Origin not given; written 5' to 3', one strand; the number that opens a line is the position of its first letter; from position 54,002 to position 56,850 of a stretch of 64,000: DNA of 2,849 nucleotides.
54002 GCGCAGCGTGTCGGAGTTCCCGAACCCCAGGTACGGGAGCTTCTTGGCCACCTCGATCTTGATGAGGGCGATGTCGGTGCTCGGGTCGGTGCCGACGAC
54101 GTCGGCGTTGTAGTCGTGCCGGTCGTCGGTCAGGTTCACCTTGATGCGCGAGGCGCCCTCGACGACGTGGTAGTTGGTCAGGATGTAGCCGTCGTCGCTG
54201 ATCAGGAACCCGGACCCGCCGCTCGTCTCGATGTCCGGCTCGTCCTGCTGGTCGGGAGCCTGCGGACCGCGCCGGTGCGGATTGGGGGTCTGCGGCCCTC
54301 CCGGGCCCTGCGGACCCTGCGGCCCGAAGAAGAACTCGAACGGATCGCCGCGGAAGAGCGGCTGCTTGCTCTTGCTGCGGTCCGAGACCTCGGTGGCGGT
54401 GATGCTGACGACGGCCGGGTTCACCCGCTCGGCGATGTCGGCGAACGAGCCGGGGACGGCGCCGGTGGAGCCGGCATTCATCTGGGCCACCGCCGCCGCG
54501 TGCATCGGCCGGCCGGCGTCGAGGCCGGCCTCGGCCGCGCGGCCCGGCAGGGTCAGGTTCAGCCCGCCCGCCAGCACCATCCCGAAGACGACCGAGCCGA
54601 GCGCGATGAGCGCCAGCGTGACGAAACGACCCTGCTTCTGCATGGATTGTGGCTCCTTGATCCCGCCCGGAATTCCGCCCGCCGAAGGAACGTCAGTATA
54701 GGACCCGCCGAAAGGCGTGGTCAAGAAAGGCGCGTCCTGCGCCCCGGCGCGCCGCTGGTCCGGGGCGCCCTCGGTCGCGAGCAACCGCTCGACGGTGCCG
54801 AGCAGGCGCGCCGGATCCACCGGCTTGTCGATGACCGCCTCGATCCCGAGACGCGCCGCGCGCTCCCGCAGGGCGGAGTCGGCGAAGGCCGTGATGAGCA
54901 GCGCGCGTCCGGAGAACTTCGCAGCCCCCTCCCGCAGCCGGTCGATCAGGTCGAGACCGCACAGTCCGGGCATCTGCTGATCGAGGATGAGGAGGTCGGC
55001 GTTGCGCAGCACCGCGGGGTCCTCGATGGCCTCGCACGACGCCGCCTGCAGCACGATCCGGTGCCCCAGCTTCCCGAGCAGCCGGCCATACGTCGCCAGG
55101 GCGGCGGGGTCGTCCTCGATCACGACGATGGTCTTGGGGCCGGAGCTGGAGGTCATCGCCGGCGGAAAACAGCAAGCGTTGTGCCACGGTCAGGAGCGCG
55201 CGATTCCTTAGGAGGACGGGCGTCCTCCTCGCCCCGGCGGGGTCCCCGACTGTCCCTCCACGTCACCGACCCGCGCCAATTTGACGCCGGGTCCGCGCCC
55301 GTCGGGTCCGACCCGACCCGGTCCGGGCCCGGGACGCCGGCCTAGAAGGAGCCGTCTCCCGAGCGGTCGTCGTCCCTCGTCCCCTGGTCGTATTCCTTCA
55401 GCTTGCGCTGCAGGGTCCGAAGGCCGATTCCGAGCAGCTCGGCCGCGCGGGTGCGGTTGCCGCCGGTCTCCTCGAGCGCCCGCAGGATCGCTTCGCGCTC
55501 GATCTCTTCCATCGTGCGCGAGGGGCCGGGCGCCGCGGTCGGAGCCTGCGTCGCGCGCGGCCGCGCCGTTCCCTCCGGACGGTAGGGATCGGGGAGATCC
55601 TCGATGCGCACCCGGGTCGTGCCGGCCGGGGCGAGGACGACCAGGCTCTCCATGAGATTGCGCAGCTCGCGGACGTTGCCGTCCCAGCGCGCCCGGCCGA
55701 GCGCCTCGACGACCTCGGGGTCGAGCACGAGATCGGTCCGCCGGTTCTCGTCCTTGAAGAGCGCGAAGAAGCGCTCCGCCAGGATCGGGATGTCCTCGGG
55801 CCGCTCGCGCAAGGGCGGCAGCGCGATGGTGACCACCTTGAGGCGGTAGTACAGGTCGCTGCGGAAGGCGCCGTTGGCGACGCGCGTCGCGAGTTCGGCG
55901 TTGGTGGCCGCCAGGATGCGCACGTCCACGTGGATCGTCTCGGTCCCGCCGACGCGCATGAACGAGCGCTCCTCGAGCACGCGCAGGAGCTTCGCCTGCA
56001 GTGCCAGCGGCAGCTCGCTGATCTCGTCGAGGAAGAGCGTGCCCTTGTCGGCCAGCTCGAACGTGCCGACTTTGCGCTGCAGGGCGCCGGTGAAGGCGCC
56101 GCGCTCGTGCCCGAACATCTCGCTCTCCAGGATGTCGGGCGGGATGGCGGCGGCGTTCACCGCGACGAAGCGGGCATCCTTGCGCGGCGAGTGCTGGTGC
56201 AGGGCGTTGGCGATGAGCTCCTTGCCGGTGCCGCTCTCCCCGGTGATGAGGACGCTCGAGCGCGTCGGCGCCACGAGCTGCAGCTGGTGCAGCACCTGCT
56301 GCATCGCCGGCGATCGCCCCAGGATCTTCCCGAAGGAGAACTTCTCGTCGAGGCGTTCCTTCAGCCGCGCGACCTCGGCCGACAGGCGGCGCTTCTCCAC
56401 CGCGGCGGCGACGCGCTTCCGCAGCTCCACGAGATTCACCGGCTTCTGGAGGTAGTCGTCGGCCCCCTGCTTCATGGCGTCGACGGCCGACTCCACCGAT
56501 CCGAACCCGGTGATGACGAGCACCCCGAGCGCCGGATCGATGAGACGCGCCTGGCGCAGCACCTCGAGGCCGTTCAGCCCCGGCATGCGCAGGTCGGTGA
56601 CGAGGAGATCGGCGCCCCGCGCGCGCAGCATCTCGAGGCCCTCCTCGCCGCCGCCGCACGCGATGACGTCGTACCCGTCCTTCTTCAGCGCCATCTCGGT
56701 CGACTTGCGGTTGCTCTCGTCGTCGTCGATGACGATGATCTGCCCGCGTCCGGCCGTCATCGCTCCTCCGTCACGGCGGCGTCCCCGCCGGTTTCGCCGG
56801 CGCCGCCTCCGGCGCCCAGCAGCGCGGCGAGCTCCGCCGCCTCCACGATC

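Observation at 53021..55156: Receiver domain fused in-frame to a periplasmic HtrA/DegP protease through a TM segment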

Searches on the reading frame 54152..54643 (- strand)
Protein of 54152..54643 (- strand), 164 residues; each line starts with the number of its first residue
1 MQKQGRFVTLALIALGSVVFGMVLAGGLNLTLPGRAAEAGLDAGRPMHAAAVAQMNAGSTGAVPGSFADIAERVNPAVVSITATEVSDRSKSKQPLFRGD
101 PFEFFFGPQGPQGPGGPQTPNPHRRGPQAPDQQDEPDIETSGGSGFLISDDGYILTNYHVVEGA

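Call 13: find_related_loci(query=A2, collection=genome_contigs, flank=4000)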
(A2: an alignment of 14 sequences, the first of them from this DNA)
Query A2 (164 aa) in genome_contigs; peptide patterns used: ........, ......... (x = any residue, [..] = any of these).
186 stretches matched a pattern; 161 encode a relative of the query (tblastn E <= 1e-3); the best 80 are kept; 80 distinct loci.
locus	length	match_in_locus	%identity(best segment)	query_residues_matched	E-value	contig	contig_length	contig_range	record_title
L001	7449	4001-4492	98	1-164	2e-105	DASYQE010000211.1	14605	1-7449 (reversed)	MAG TPA_asm: Candidatus Polarisedimenticolia bacterium isolate SMAG_U4477 k141_114417, whole genome shotgun sequence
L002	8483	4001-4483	71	1-164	3e-68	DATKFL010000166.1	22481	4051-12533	MAG TPA_asm: Dongiaceae bacterium isolate SMAG_U14524 k141_5676586, whole genome shotgun sequence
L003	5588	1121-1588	67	1-164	3e-63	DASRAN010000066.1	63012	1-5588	MAG TPA_asm: Patescibacteria group bacterium isolate SMAG_U11119 k141_1908331, whole genome shotgun sequence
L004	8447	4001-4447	60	1-164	3e-53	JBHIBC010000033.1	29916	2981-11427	MAG: Acidobacteriota bacterium isolate K_2_bin.33 NODE_541_length_29916_cov_7.513245, whole genome shotgun sequence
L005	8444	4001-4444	61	1-164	5e-53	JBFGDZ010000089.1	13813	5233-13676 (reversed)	MAG: Candidatus Polarisedimenticolia bacterium isolate Mix_sand02.2020.12.D.6 k141_2562986_length_13813_cov_14.5440, who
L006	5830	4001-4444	61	3-164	5e-53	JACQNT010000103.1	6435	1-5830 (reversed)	MAG: Acidobacteria bacterium isolate NC_groundwater_1262_Ag_S-0.2um_70_65 S_p2_S4_coassembly_k141_1483024, whole genome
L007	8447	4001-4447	63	1-164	2e-51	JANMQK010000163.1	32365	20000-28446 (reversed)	MAG: Acidobacteriota bacterium isolate OTE_51_metabat_25 OTE_51_k141_646279, whole genome shotgun sequence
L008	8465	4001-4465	60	1-164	1e-50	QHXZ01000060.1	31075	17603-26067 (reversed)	MAG: Acidobacteria bacterium isolate gp22 AA2 14_1009_16_40cm_scaffold_12400_curated, whole genome shotgun sequence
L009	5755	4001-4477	67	1-164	3e-50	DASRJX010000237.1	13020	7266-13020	MAG TPA_asm: Candidatus Cryosericum sp. isolate SMAG_U10147 k141_1915183, whole genome shotgun sequence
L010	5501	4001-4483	69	1-164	4e-50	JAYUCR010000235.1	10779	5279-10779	MAG: Acidobacteriota bacterium isolate GFS_6995 GFS_6995_234, whole genome shotgun sequence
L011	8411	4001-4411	63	8-162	1e-49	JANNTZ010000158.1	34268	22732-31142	MAG: Acidobacteriota bacterium isolate SOY_30_metabat_319 SOY_30_k141_4460007, whole genome shotgun sequence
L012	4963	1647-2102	62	1-164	1e-49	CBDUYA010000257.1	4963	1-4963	MAG TPA_asm: uncultured bacterium isolate SRR22302371_metabat2_52 genome assembly, contig: ERZ26661859.17983, whole geno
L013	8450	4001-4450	60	1-164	3e-47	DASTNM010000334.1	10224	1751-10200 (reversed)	MAG TPA_asm: Candidatus Polarisedimenticolia bacterium isolate SMAG_U2143 k141_380453, whole genome shotgun sequence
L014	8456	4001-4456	59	1-164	1e-46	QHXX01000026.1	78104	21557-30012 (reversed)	MAG: Acidobacteria bacterium isolate gp22 AA4 14_0903_16_40cm_scaffold_346_curated, whole genome shotgun sequence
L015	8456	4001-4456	58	1-164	2e-46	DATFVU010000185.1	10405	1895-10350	MAG TPA_asm: Candidatus Polarisedimenticolia bacterium isolate SMAG_U9472 k141_6838476, whole genome shotgun sequence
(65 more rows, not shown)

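Call 17: find_related_loci(query=A2, collection=metagenome_contigs, flank=2500)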
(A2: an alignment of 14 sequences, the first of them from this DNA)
Query A2 (164 aa) in metagenome_contigs; peptide patterns used: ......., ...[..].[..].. (x = any residue, [..] = any of these).
600 stretches matched a pattern (row limit reached: there are more); 441 encode a relative of the query (tblastn E <= 1e-3); the best 80 are kept; 80 distinct loci.
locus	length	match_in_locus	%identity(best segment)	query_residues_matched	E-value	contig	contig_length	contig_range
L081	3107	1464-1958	84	1-164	9e-86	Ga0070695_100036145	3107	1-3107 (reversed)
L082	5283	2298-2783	81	1-164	2e-80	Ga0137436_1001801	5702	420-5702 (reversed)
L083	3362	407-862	59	1-164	9e-47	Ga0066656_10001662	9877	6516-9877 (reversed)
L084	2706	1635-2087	59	1-164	1e-46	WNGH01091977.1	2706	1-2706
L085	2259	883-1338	55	1-164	3e-42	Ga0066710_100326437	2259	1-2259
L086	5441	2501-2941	60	1-164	6e-42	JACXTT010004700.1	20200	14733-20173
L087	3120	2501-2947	41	1-164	2e-30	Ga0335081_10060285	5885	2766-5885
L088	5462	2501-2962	42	1-164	6e-30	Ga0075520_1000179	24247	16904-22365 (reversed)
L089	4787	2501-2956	45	1-164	3e-29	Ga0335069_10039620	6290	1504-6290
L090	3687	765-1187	44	6-164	3e-29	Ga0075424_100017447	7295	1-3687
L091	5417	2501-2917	44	6-164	1e-28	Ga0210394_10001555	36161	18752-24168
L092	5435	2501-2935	47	6-164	1e-28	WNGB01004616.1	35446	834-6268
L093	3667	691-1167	45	4-164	2e-28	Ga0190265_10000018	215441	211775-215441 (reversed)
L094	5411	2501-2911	40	6-164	3e-28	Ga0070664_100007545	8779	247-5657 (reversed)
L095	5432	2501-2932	41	2-164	1e-27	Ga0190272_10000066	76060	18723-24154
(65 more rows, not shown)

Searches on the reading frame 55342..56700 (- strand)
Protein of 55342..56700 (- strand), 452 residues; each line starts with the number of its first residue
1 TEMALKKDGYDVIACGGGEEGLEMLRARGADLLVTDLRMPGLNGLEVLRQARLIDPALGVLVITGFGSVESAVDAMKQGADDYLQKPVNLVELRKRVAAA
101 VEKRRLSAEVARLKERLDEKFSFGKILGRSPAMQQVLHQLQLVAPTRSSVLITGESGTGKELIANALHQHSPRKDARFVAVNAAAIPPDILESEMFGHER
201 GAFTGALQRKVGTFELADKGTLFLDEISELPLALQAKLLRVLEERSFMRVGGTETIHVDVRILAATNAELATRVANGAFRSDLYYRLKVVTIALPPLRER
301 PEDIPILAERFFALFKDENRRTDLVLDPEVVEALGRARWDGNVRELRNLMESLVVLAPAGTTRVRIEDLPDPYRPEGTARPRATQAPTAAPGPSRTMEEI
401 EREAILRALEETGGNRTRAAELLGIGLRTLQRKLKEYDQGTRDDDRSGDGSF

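Call 33: search_protein_families(library=pfam, proteins=[window:55342-56700:-], max_evalue=0.0001)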
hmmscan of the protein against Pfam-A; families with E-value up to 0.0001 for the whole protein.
window:55342-56700:- (452 aa): 8 families
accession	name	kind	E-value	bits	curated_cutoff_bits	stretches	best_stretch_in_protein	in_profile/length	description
PF00158.32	Sigma54_activat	-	3.5e-71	238.7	20.2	1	126-292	1-167/168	Sigma-54 interaction domain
PF14532.12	Sigma54_activ_2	-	1.1e-21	77.9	25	1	127-297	1-138/138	Sigma-54 interaction domain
PF00072.30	Response_reg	-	3.8e-21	75.8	30.2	1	4-97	17-110/111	Response regulator receiver domain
PF25601.1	AAA_lid_14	-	6.8e-19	67.9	27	1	298-382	1-83/87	AAA+ ATPase lid domain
PF02954.25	HTH_8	-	5.4e-17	61.7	22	1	396-437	1-42/42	Bacterial regulatory protein, Fis family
PF07728.20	AAA_5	-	2.6e-08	34.4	22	1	150-268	2-123/139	AAA domain (dynein-related subfamily)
PF13191.12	AAA_16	-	5.9e-07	30.6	32.6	1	126-218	2-85/167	AAA ATPase domain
PF01078.27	Mg_chelatase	-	5.4e-06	26.4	20.3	0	205-268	93-158/207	Magnesium chelatase, subunit ChlI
